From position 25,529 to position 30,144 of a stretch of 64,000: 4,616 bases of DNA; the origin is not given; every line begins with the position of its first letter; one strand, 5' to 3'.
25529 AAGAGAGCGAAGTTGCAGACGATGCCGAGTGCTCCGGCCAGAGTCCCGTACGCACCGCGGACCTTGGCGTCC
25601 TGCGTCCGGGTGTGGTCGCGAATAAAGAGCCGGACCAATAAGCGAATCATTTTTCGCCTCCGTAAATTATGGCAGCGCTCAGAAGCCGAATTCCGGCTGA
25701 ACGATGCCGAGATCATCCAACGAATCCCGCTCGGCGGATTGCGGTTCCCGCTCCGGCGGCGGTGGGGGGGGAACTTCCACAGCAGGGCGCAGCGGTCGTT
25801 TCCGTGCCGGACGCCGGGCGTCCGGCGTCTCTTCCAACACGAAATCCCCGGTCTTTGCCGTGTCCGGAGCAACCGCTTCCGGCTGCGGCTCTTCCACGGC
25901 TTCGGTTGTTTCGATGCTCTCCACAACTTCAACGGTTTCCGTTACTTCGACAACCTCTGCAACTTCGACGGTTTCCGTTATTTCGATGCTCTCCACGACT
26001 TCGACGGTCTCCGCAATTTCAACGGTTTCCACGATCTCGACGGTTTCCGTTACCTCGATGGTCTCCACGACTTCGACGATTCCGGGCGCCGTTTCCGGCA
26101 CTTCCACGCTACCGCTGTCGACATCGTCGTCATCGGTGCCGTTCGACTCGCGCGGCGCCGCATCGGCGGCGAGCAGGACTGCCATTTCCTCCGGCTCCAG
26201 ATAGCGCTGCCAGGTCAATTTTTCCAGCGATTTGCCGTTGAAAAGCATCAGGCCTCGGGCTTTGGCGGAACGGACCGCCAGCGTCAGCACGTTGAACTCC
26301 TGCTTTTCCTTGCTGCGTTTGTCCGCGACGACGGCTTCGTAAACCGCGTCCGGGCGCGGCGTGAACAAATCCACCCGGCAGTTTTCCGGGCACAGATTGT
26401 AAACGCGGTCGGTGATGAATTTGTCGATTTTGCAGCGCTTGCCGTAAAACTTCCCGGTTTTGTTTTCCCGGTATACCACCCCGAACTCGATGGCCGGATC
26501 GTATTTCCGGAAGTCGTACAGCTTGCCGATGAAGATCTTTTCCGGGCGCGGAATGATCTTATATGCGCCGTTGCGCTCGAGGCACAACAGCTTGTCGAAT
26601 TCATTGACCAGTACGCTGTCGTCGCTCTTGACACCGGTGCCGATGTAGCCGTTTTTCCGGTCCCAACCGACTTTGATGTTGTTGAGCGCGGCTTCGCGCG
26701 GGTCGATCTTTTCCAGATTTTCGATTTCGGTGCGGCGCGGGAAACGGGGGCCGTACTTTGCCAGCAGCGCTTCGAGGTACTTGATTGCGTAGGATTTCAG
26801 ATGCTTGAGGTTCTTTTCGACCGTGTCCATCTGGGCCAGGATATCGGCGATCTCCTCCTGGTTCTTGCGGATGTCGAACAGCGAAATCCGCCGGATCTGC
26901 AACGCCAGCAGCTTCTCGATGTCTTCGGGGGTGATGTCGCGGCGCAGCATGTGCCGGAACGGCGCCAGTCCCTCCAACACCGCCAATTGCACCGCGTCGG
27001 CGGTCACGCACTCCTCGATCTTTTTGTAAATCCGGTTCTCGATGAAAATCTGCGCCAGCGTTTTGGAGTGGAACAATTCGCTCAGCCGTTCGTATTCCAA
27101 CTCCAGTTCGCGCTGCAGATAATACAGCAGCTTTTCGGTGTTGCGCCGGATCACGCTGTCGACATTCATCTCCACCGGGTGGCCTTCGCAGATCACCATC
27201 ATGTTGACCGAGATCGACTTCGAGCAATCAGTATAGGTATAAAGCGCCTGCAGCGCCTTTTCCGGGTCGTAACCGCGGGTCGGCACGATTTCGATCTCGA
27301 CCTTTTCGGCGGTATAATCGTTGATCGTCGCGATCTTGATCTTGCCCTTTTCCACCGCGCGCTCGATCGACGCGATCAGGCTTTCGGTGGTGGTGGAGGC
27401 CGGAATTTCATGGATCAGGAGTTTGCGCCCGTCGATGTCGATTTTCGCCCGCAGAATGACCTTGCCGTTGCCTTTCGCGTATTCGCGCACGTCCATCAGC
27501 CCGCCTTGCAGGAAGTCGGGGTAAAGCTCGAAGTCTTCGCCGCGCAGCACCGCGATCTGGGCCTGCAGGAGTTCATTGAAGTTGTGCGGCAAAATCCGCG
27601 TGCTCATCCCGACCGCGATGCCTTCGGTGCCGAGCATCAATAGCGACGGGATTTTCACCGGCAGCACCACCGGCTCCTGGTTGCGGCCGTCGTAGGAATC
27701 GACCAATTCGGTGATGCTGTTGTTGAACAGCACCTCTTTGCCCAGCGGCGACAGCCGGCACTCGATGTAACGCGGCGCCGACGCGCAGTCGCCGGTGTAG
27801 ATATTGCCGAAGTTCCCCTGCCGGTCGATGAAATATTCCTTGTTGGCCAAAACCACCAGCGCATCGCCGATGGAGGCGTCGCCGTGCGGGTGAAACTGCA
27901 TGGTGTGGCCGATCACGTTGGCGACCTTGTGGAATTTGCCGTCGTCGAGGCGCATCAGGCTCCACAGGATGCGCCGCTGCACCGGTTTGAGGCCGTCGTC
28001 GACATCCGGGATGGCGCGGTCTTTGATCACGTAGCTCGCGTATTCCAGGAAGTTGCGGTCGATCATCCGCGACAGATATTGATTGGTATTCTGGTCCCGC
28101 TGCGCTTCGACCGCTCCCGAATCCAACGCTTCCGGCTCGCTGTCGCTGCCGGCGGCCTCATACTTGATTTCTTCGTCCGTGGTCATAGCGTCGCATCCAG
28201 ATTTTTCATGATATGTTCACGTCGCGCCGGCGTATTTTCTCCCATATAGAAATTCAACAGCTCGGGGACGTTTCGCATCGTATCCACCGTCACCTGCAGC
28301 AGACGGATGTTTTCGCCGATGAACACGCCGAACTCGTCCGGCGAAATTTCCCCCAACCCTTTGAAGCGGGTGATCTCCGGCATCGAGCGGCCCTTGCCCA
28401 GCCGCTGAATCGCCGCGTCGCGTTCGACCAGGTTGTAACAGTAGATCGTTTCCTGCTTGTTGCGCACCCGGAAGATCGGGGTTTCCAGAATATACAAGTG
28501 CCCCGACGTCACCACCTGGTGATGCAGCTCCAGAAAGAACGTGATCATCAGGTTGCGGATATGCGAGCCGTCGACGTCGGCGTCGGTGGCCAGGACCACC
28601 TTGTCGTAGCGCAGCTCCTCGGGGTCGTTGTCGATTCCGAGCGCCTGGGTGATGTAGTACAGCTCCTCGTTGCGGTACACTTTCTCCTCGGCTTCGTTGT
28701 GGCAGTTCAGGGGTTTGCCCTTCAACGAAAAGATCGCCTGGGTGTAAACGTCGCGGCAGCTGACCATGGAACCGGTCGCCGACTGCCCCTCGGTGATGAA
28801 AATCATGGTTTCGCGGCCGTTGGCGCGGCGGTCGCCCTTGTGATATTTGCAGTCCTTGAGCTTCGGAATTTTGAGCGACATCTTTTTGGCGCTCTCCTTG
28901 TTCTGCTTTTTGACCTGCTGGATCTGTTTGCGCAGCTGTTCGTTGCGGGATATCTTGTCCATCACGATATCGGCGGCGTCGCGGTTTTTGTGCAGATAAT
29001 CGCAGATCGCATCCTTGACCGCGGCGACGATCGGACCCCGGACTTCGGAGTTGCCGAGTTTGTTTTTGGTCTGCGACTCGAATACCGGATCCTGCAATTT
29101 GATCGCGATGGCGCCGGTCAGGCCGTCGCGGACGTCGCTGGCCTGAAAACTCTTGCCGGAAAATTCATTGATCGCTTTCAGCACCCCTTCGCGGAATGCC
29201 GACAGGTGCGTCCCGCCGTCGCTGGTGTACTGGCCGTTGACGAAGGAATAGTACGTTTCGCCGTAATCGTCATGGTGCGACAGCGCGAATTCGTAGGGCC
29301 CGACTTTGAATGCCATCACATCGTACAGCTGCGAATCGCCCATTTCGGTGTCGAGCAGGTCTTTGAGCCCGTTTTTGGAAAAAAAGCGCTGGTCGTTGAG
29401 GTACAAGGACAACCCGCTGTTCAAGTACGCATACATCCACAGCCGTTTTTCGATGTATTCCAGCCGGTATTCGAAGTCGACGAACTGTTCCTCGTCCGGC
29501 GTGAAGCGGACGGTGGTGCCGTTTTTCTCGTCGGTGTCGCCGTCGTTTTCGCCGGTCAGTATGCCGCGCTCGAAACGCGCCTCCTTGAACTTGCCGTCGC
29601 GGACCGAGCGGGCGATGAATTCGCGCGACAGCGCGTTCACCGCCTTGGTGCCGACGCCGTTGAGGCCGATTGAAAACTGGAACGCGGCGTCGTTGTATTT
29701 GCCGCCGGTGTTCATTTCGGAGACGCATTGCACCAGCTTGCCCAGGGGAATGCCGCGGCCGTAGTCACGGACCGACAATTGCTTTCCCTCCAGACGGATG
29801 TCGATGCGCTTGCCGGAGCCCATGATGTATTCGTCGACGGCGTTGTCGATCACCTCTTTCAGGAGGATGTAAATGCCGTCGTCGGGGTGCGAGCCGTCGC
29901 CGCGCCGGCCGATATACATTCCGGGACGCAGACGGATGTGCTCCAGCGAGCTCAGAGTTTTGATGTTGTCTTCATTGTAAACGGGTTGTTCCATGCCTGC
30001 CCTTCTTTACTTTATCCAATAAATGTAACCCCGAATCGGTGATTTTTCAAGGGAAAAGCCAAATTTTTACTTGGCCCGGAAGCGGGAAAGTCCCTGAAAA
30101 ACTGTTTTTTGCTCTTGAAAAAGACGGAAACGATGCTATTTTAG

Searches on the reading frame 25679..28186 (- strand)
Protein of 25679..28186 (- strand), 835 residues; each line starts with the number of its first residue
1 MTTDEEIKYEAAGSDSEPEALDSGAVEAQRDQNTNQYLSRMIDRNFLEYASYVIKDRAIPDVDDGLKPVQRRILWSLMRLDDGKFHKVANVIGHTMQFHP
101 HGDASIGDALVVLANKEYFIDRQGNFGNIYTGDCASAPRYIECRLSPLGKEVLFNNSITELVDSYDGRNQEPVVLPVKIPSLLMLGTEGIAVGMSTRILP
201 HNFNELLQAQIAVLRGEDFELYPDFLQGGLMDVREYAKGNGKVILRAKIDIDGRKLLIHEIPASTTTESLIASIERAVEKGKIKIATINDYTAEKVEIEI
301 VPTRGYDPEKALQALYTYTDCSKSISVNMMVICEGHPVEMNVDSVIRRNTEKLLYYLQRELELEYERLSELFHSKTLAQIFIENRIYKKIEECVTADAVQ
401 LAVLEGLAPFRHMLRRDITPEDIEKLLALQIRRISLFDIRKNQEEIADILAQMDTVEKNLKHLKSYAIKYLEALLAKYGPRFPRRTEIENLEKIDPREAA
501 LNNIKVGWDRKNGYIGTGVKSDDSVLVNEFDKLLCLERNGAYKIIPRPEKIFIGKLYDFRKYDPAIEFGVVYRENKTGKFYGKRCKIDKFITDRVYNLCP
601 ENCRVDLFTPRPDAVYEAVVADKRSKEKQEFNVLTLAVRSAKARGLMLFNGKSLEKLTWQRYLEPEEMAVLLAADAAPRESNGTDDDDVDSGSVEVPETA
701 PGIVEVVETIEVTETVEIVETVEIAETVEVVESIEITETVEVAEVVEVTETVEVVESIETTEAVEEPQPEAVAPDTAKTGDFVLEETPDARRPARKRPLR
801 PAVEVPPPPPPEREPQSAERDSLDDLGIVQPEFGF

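Call 9: search_protein_families(library=pfam, proteins=[window:25679-28186:-], max_evalue=0.001)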
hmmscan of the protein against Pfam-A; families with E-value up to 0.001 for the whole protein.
window:25679-28186:- (835 aa): 1 family
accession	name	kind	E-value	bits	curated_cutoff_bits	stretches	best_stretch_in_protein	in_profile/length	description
PF00521.26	DNA_topoisoIV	-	2.7e-102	343.3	31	1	57-470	1-430/432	DNA gyrase/topoisomerase IV, subunit A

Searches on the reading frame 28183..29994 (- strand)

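Call 46: search_protein_families(library=pfam, proteins=[window:28183-29994:-], max_evalue=0.0001)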
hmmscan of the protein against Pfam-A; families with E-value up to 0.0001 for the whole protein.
window:28183-29994:- (603 aa): 4 families
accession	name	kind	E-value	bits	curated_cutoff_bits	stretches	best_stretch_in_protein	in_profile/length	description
PF00204.31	DNA_gyraseB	-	6.9e-32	110.7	27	1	232-363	32-172/173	DNA gyrase B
PF01751.28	Toprim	-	1.5e-13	51.1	23.1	1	398-503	2-94/96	Toprim domain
PF02518.31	HATPase_c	-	4.8e-09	37.1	26.4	1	39-169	4-110/111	Histidine kinase-, DNA gyrase B-, and HSP90-like ATPase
PF00986.26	DNA_gyraseB_C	-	2.1e-07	31.4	29.8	1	539-595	4-62/63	DNA gyrase B subunit, carboxyl terminus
